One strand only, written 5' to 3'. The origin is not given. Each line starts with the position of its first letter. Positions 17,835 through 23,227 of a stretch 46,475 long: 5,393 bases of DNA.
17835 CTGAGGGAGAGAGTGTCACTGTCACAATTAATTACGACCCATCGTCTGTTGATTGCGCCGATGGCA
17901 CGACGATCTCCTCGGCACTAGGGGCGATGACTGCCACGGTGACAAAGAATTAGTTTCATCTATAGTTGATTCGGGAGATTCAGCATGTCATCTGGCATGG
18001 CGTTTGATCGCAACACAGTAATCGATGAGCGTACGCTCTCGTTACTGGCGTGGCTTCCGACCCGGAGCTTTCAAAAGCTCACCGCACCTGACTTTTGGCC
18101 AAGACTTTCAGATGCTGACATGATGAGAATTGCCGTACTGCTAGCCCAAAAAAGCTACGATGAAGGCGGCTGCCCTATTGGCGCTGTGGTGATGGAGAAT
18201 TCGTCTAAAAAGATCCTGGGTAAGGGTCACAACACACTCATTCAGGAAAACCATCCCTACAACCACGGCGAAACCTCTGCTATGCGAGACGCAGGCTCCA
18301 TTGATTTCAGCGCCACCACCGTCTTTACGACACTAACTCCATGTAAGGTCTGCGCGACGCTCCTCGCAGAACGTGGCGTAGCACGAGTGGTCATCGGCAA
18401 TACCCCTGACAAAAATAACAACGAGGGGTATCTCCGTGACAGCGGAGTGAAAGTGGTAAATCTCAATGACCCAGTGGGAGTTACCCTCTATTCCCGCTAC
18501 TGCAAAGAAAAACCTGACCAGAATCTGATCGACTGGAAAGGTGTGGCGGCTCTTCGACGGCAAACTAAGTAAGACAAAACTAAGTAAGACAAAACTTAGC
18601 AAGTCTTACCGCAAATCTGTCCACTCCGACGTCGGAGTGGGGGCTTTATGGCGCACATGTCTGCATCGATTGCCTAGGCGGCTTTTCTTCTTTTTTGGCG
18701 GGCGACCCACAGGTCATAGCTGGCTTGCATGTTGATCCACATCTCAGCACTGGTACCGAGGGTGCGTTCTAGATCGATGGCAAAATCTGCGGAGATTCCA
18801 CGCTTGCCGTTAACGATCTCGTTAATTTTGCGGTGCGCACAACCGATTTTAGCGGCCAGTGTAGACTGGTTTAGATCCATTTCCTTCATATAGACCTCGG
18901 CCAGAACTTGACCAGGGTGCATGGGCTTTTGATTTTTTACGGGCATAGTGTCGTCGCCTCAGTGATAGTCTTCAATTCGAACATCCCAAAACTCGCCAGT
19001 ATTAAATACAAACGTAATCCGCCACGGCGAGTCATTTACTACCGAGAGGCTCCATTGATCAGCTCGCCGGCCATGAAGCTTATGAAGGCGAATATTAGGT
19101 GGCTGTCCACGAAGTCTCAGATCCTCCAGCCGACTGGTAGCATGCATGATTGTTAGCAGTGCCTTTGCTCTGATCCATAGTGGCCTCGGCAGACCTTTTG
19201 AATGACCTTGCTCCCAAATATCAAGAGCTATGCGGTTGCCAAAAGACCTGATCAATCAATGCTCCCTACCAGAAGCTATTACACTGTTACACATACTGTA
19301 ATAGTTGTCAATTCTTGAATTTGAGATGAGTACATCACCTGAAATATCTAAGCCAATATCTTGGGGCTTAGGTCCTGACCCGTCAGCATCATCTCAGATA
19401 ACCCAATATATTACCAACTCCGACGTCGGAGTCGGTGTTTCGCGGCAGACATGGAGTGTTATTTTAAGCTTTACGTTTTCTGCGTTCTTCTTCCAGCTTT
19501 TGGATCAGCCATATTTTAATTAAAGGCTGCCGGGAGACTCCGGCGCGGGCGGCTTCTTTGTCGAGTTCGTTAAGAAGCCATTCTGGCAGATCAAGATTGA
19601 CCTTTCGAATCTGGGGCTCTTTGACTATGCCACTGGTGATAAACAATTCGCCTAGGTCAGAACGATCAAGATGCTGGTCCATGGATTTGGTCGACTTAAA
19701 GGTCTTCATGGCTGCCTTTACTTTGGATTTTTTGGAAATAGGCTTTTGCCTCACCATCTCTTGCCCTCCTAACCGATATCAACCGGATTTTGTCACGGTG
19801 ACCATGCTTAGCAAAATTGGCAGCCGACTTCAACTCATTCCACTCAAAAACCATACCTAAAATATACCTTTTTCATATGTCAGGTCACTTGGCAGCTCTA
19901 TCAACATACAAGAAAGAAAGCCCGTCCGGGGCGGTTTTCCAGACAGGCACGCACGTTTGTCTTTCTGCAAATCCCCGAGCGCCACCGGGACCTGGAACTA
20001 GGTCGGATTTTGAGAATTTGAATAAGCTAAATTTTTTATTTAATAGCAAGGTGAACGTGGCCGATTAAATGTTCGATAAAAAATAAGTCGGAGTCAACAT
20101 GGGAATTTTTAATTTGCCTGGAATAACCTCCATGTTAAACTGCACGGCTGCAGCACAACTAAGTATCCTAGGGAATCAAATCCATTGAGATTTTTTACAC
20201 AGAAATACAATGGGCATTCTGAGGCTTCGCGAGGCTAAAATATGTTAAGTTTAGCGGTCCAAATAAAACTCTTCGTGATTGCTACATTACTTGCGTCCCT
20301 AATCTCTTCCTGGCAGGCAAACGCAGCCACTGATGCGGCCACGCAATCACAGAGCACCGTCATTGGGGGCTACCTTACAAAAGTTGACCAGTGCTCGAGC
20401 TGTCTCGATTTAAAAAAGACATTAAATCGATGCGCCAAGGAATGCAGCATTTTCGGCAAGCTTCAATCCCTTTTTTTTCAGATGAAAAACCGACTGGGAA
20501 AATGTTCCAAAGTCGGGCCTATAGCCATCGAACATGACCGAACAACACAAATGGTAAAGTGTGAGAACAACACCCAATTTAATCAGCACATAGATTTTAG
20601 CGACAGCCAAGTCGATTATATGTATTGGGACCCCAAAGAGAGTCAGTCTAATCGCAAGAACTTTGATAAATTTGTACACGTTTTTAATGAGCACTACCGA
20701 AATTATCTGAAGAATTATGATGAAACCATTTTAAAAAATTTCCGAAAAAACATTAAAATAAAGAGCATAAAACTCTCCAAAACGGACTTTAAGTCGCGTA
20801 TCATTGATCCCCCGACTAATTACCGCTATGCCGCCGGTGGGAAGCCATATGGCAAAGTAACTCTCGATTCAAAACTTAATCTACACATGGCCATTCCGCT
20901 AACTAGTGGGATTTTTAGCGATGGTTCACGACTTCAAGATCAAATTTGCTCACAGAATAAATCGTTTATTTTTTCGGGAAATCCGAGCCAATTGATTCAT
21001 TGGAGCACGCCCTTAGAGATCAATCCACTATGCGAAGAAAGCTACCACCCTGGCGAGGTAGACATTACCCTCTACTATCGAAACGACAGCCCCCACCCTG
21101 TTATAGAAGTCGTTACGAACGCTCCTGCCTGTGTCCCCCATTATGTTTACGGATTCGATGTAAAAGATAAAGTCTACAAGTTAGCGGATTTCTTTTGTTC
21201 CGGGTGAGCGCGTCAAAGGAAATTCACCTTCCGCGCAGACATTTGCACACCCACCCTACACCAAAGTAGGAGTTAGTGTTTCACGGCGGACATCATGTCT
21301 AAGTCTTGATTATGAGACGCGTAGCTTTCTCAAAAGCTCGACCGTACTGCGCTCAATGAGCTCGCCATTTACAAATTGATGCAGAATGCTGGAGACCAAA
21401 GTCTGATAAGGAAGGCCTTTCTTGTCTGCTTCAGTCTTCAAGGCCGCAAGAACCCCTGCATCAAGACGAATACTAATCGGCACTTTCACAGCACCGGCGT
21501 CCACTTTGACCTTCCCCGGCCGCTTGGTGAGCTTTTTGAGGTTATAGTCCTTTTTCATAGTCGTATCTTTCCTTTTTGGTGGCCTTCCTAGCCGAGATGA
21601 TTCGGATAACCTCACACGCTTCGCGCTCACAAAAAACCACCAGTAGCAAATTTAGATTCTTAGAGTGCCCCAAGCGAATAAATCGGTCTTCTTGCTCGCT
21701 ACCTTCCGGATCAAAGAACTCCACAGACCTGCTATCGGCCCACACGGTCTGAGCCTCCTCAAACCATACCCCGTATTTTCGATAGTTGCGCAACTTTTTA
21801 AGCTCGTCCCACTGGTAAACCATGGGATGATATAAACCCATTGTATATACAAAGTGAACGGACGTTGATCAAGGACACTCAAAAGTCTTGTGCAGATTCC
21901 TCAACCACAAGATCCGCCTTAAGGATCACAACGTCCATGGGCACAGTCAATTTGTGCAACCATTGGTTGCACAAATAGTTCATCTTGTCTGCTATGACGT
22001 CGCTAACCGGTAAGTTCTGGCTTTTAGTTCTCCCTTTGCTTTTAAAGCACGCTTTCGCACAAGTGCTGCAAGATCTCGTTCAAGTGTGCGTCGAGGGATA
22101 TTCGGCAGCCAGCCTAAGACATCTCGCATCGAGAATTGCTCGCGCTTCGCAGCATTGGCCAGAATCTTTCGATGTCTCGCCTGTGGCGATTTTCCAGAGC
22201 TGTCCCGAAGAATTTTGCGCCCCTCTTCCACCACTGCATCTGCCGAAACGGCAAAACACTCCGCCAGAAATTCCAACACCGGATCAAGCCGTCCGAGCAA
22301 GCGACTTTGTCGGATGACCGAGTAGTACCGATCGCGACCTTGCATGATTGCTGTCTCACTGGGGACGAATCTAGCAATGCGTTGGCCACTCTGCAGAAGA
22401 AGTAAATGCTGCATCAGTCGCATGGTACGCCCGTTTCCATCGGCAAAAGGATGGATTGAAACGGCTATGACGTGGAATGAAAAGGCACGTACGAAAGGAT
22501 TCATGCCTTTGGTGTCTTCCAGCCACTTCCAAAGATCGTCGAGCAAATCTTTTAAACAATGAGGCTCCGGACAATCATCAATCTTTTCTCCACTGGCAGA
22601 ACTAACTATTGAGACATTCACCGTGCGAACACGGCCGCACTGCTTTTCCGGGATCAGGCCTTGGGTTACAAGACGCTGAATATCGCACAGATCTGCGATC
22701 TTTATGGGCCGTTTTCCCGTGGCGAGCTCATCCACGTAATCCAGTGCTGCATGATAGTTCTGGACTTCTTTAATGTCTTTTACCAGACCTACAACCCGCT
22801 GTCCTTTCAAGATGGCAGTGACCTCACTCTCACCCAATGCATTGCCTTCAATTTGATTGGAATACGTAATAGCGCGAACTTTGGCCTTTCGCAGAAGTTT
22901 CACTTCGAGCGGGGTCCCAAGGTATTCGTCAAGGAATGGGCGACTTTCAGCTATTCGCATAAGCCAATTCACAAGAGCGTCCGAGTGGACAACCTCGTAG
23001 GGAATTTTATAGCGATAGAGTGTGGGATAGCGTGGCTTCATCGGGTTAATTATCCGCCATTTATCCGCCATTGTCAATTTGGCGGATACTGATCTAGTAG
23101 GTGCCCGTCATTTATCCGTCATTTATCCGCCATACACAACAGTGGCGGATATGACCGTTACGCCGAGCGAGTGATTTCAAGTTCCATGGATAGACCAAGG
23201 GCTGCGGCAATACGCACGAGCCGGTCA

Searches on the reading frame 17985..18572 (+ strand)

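Call 22: search_protein_families(library=pfam, proteins=[window:17985-18572:+], max_evalue=0.001)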
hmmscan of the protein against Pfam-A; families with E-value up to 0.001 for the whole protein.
window:17985-18572:+ (195 aa): 2 families
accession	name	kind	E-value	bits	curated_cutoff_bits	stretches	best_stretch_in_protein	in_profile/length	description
PF00383.29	dCMP_cyt_deam_1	-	1.5e-19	70.2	25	1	43-138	4-101/102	Cytidine and deoxycytidylate deaminase zinc-binding region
PF14437.12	MafB19-deam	-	1.1e-14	54.9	27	1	43-143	3-105/142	MafB19-like deaminase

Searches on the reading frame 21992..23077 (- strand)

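Call 23: search_protein_families(library=pfam, proteins=[window:21992-23077:-], max_evalue=0.001)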
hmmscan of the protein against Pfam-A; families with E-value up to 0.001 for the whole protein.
window:21992-23077:- (361 aa): 1 family
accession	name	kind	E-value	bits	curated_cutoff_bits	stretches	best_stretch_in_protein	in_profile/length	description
PF02661.23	Fic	-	4.1e-14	53.6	24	1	125-227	2-93/93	Fic/DOC family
